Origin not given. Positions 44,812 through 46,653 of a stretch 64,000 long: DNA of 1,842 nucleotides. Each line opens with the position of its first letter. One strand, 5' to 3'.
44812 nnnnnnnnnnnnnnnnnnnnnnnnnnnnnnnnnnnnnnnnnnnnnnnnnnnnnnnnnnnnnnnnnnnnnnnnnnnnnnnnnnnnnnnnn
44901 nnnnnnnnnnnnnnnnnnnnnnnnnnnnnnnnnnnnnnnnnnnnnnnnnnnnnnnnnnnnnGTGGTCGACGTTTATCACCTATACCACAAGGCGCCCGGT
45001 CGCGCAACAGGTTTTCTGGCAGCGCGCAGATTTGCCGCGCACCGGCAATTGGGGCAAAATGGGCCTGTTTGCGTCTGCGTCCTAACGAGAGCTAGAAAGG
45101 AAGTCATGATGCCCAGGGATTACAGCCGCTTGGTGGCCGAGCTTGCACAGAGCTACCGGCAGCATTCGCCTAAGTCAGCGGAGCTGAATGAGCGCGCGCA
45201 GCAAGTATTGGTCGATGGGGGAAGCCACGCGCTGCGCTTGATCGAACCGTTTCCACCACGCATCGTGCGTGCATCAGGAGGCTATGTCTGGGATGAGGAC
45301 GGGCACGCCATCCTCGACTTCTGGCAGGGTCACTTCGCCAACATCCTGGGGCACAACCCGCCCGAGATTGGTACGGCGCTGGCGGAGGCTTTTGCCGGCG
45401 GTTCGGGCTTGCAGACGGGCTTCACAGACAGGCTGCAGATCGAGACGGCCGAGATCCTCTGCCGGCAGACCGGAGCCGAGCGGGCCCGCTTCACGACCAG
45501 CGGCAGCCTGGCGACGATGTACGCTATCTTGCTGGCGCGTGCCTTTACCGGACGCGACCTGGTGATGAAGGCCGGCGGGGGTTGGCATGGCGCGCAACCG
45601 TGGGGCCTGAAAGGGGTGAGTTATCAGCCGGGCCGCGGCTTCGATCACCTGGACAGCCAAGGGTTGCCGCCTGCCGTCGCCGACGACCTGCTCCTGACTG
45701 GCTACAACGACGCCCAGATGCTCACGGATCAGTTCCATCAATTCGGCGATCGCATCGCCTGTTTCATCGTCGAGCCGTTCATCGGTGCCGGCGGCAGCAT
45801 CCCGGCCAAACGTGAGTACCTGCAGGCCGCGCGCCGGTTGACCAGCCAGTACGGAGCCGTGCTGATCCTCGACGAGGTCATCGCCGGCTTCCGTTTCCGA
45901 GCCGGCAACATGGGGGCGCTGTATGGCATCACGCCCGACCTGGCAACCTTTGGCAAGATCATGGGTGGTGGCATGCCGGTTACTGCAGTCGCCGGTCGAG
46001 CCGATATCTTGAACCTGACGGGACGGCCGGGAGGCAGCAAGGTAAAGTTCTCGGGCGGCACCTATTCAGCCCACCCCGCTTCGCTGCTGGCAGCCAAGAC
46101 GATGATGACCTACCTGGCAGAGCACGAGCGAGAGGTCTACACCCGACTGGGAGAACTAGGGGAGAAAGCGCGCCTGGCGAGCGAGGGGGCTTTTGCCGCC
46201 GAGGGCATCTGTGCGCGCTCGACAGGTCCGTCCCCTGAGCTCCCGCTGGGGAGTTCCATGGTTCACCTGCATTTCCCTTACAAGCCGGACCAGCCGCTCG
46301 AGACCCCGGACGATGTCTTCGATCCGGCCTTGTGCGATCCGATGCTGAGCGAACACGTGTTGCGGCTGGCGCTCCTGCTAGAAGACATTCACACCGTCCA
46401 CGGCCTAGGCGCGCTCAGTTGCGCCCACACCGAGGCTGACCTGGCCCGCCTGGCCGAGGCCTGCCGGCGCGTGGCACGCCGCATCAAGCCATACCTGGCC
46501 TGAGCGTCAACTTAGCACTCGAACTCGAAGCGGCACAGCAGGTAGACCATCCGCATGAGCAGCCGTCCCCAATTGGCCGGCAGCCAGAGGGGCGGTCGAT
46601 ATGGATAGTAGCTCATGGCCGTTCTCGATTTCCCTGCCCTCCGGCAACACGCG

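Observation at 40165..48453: Duplicated 'aspartate-less receiver + FAD oxidoreductase' module bracketing a small accessory block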

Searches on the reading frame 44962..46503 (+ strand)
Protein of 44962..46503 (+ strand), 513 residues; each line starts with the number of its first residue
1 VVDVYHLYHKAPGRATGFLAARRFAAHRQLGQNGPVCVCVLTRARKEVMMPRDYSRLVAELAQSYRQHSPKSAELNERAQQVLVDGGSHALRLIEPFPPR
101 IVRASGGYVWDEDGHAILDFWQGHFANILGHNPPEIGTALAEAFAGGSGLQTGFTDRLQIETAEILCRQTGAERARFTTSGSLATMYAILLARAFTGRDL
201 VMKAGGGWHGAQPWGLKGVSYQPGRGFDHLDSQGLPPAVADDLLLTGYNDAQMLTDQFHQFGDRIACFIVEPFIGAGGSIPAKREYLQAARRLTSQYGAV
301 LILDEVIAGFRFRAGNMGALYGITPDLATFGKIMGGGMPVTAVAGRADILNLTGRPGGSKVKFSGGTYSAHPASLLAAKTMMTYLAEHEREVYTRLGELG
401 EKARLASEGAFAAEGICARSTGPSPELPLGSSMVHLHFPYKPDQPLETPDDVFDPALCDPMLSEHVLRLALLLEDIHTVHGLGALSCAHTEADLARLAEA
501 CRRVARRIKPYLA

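Call 3: search_protein_families(library=pfam, proteins=[window:44962-46503:+], max_evalue=0.1)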
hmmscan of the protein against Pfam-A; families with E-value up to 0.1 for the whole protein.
window:44962-46503:+ (513 aa): 1 family
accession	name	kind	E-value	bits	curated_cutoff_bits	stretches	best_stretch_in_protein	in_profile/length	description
PF00202.27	Aminotran_3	-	1.2e-46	159.7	30.5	1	100-388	12-309/403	Aminotransferase class-III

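Call 6: search_protein_families(library=ncbifam, proteins=[window:44962-46503:+], max_evalue=0.01)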
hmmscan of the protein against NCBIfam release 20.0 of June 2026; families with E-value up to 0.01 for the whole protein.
window:44962-46503:+ (513 aa): 69 families (the best 25 are shown)
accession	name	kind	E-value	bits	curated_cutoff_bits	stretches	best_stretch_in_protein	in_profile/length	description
NF000818.0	PRK00062.1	subfamily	1e-74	251.8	398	1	70-408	4-338/429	glutamate-1-semialdehyde 2,1-aminomutase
TIGR00713.1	hemL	equivalog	6.4e-72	242.5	527.3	1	71-403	1-329/423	glutamate-1-semialdehyde 2,1-aminomutase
NF041362.1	GntE_guanitoxin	equivalog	3.2e-60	203.9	525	1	68-400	4-337/426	guanitoxin biosynthesis PLP-dependent transaminase GntE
NF009055.0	PRK12389.1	equivalog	8.5e-58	196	637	1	71-402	5-333/431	glutamate-1-semialdehyde 2,1-aminomutase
NF004856.0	PRK06209.1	equivalog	1.2e-49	169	486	1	68-406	7-335/450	glutamate-1-semialdehyde 2,1-aminomutase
NF001864.0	PRK00615.1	equivalog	1.8e-44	152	706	1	89-403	27-335/433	glutamate-1-semialdehyde aminotransferase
NF002874.0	PRK03244.1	equivalog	5.2e-34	117.7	457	1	100-388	28-302/399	acetylornithine transaminase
TIGR00707.1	argD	subfamily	5.6e-34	117.6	410.05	1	98-363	10-269/381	acetylornithine/succinylornithine family transaminase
NF005453.0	PRK07046.1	subfamily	1.9e-33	115.7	425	1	53-402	11-356/453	transaminase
NF005692.0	PRK07495.1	equivalog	1.2e-31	109.8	724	1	103-403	28-330/425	4-aminobutyrate--2-oxoglutarate transaminase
NF005993.0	PRK08117.1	subfamily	1.6e-30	106.1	574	2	262-403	205-339/433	aspartate aminotransferase family protein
TIGR03246.1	arg_catab_astC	subfamily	2.7e-30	105.6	609.95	1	101-382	21-292/397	acetylornithine/succinylornithine family transaminase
NF009047.0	PRK12381.1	subfamily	3.5e-30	105.1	630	1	101-381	25-295/406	bifunctional succinylornithine transaminase/acetylornithine transaminase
NF042418.1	LysJ_Th_th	equivalog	5.6e-30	104.5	700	1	101-401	22-306/386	[LysW]-aminoadipate semialdehyde transaminase LysJ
NF002797.0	PRK02936.1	equivalog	7.5e-30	103.9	496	1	97-385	11-283/385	acetylornithine transaminase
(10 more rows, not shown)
